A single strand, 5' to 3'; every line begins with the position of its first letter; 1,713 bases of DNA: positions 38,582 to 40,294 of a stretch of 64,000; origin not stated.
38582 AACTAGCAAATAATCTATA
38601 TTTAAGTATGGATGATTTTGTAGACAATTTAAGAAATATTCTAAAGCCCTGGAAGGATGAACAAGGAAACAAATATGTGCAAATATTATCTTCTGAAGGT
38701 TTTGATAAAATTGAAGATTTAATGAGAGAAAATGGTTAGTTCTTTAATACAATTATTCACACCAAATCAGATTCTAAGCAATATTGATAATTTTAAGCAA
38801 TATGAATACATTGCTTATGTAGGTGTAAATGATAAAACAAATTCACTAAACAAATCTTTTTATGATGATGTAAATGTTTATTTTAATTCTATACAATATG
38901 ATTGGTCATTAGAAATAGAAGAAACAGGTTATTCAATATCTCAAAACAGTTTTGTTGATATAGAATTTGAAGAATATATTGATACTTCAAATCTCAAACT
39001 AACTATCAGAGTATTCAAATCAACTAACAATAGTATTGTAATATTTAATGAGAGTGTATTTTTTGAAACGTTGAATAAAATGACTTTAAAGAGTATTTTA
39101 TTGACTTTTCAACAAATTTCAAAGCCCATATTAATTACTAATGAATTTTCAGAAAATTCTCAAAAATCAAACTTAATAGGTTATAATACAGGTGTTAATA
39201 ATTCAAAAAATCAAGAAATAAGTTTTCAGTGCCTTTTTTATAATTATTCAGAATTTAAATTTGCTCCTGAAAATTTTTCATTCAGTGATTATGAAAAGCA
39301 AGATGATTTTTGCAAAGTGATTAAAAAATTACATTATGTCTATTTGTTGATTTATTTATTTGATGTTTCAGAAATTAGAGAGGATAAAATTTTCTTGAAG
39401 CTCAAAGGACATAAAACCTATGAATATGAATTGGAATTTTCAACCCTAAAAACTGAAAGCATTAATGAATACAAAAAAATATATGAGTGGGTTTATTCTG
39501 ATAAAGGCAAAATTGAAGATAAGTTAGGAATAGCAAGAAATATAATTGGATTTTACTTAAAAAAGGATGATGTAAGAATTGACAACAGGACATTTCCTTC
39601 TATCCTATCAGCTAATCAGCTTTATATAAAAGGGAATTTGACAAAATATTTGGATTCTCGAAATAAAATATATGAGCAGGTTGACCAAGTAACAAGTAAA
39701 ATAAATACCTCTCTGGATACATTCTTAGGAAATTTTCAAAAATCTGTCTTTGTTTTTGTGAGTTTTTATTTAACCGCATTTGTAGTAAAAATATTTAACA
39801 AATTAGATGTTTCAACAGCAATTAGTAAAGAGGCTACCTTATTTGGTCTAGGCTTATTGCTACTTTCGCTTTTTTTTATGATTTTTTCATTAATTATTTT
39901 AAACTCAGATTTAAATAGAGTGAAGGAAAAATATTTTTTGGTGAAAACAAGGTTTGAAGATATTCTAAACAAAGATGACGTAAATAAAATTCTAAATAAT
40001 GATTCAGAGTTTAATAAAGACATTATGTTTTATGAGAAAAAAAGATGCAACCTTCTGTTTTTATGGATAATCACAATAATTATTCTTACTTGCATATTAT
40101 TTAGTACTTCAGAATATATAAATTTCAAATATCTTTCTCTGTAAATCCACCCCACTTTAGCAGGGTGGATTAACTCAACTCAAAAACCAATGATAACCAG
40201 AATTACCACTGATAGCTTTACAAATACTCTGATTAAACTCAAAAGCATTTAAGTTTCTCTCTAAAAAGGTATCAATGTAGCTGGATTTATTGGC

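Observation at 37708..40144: Overlapping two-gene cargo module with a 3-TM C-terminal effector-like protein: candidate uncharacterised defence or abortive-infection system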

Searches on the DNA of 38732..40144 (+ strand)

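Call 57: search_dna_similar(query=L022:8961-11596:+, collection=ecoli_genomes, mode=distant, max_evalue=0.001, max_rows=10)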
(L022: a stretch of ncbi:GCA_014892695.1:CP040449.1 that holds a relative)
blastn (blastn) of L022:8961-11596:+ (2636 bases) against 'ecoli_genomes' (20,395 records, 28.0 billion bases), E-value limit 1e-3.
Records with a match: 29; places in all: 29; records where one place covers at least 80% of the query: 0.
Genomes with a match: 29 of 5426; with a place that covers at least 80% of the query: 0. Places per genome that has any: lowest 1, median 1, highest 1. On chromosomes: 29 places; on plasmids: 0.
Best place of each record, by identity: 60-80% 29.
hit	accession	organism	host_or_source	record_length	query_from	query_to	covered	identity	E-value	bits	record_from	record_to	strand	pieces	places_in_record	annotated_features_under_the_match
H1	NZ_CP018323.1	Escherichia coli strain KSC9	porcine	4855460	1914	2189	10%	69.7%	2e-22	118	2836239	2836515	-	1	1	hypothetical protein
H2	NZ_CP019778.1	Escherichia coli strain NCTC86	Homo sapiens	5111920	1914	2189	10%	69.7%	2e-22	118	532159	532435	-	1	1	hypothetical protein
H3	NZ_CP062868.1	Escherichia coli strain Res13-Lact-PEB01-20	Sus scrofa domesticus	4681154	1914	2189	10%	69.7%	2e-22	118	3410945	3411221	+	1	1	hypothetical protein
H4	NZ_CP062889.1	Escherichia coli O100:H21 strain Res13-Lact-ER07-18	Sus scrofa domesticus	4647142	1914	2189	10%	69.7%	2e-22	118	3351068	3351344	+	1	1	hypothetical protein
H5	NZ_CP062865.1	Escherichia coli O39:H21 strain Res13-Lact-PEB08-01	Sus scrofa domesticus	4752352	1914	2189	10%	69.7%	2e-22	118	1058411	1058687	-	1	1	hypothetical protein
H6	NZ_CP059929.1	Escherichia coli strain 162.2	Turkey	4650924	1914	2189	10%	69.7%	2e-22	118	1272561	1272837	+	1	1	hypothetical protein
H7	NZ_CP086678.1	Escherichia coli strain EFF60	anaerobic effluent of swine manure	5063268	1914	2189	10%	69.7%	2e-22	118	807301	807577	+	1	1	hypothetical protein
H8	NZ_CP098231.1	Escherichia coli strain XJ34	bovine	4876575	1914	2189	10%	69.7%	2e-22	118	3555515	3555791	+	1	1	hypothetical protein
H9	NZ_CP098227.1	Escherichia coli strain XJ6-3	bovine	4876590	1914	2189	10%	69.7%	2e-22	118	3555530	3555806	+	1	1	hypothetical protein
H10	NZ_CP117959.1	Escherichia coli strain B-2207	Homo sapiens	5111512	1914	2189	10%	69.7%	2e-22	118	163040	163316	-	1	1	hypothetical protein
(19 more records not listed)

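Call 59: get_annotated_region(hit=H2, flank=9000)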
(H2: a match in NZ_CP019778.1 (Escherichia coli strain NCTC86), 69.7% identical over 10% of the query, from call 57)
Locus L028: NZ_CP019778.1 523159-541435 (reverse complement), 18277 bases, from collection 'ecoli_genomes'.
description: Escherichia coli strain NCTC86 chromosome, complete genome
organism: Escherichia coli strain NCTC86 (NCBI taxid 562)
replicon: chromosome; assembly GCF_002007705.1
host: Homo sapiens; source: -; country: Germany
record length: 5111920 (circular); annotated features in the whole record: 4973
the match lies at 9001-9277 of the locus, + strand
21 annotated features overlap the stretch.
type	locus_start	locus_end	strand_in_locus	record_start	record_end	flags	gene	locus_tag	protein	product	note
CDS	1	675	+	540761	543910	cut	acrB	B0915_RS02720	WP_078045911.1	efflux RND transporter permease AcrB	-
CDS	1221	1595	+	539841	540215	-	tomB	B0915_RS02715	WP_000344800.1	Hha toxicity modulator TomB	-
CDS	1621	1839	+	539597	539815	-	hha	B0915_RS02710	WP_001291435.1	HHA domain-containing protein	-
CDS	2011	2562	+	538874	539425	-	maa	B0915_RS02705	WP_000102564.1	maltose O-acetyltransferase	-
CDS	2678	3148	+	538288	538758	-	ylaC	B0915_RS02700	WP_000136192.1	YlaC family protein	-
CDS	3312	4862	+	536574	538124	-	pdeB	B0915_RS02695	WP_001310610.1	cyclic-guanylate-specific phosphodiesterase PdeB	-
CDS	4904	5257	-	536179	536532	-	ybaA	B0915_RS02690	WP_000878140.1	DUF1428 domain-containing protein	-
CDS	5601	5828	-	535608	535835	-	-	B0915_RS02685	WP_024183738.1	DUF2188 domain-containing protein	-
CDS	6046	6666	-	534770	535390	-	-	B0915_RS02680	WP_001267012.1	recombinase family protein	-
CDS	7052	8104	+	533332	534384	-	-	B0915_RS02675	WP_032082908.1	nucleoid-associated protein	-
CDS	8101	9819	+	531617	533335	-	-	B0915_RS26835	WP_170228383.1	hypothetical protein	-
CDS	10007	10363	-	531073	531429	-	-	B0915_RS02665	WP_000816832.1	hypothetical protein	-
CDS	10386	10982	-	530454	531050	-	-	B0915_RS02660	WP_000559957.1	hypothetical protein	-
CDS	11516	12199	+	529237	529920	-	-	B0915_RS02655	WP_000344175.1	hypothetical protein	-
CDS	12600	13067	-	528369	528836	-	-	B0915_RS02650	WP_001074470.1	hypothetical protein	-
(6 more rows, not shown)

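Call 81: search_dna_similar(query=L028:7052-9819:+, collection=ecoli_genomes, mode=near, max_rows=45)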
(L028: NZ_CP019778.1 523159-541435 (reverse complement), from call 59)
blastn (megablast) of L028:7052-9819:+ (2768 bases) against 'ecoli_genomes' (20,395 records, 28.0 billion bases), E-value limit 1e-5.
Records with a match: 30; places in all: 35; records where one place covers at least 80% of the query: 30.
Genomes with a match: 30 of 5426; with a place that covers at least 80% of the query: 30. Places per genome that has any: lowest 1, median 1, highest 2. On chromosomes: 35 places; on plasmids: 0.
Best place of each record, by identity: >=99% 30.
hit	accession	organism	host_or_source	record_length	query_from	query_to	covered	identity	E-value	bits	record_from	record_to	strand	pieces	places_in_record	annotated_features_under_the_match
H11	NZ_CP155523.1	Escherichia coli strain WWCOL-315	wastewater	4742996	1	2768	100%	100.0%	0e+0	5342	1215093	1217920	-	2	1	hypothetical protein | nucleoid-associated protein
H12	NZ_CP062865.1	Escherichia coli O39:H21 strain Res13-Lact-PEB08-01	Sus scrofa domesticus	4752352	1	2768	100%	100.0%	0e+0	5253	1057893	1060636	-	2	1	hypothetical protein | nucleoid-associated protein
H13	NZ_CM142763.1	Escherichia coli strain GPEC620-622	chicken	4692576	1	2768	100%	100.0%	0e+0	5231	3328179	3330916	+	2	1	hypothetical protein | nucleoid-associated protein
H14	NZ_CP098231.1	Escherichia coli strain XJ34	bovine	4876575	1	2768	100%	100.0%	0e+0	5209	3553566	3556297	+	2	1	hypothetical protein | nucleoid-associated protein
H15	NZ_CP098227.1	Escherichia coli strain XJ6-3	bovine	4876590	1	2768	100%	100.0%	0e+0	5209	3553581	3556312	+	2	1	hypothetical protein | nucleoid-associated protein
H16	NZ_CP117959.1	Escherichia coli strain B-2207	Homo sapiens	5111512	1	2768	100%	100.0%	0e+0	5187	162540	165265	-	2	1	hypothetical protein | nucleoid-associated protein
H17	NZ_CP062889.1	Escherichia coli O100:H21 strain Res13-Lact-ER07-18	Sus scrofa domesticus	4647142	1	2768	100%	100.0%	0e+0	5142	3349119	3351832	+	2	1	hypothetical protein | nucleoid-associated protein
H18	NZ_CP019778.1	Escherichia coli strain NCTC86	Homo sapiens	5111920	1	2768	100%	100.0%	0e+0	5112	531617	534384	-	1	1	hypothetical protein | nucleoid-associated protein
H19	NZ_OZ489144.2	Escherichia coli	-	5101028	1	2768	100%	100.0%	0e+0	5112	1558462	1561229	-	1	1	hypothetical protein | nucleoid-associated protein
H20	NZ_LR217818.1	Escherichia coli strain NCTC86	not available: not collected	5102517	1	2768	100%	99.8%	0e+0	5084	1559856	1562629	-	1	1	hypothetical protein | nucleoid-associated protein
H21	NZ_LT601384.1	Escherichia coli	-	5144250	1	2768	100%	99.7%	0e+0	5077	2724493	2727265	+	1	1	hypothetical protein (x2) | nucleoid-associated protein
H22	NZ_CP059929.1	Escherichia coli strain 162.2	Turkey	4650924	1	2768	100%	99.7%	0e+0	5057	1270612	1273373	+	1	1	hypothetical protein | nucleoid-associated protein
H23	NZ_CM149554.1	Escherichia coli strain MEI148-20EC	Soil surface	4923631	1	2768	100%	99.7%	0e+0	5057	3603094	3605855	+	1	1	hypothetical protein | nucleoid-associated protein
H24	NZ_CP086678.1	Escherichia coli strain EFF60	anaerobic effluent of swine manure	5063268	1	2768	100%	99.6%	0e+0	5035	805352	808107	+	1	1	hypothetical protein | nucleoid-associated protein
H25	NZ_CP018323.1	Escherichia coli strain KSC9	porcine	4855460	1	2768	100%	99.4%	0e+0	5029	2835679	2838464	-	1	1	hypothetical protein | nucleoid-associated protein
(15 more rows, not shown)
